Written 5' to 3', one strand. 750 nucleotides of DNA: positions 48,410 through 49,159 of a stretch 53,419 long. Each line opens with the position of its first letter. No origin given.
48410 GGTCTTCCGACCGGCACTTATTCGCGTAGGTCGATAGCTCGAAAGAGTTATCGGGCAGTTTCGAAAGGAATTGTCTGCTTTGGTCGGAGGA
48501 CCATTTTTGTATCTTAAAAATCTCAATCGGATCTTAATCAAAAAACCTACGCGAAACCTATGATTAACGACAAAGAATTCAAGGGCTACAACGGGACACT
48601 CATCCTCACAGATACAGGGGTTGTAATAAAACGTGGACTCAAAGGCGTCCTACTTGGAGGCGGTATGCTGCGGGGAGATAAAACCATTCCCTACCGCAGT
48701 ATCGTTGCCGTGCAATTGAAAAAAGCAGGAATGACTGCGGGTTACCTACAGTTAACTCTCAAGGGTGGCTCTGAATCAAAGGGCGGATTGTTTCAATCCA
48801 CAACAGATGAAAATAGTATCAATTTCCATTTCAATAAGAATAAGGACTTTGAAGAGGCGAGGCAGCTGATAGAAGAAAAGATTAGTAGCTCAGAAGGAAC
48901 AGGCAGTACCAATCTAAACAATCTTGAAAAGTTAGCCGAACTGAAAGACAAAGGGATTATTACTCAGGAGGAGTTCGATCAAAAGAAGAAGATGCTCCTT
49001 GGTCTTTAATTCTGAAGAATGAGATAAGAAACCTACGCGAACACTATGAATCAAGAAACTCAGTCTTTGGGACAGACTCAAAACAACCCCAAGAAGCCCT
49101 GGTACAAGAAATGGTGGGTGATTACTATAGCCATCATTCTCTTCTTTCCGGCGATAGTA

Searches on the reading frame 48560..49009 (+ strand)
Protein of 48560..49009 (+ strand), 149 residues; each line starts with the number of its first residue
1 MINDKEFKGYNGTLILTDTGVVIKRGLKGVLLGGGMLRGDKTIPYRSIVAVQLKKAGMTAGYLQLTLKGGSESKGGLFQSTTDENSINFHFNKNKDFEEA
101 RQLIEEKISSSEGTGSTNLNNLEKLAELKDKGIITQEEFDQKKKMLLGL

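Call 42: search_protein_families(library=pfam, proteins=[window:48560-49009:+], max_evalue=0.001)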
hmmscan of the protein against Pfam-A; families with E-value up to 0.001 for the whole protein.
window:48560-49009:+ (149 aa): 2 families
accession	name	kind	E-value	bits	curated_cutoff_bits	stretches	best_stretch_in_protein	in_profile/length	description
PF09851.14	SHOCT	-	1.9e-09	37.4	27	1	122-144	3-25/28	Short C-terminal domain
PF14472.11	DUF4429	-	1.4e-05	26.1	25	1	38-98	24-88/95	Domain of unknown function (DUF4429)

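Call 45: search_protein_families(library=ncbifam, proteins=[window:48560-49009:+], max_evalue=0.01)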
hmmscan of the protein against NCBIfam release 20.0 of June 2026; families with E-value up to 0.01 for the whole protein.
window:48560-49009:+ (149 aa): 0 families
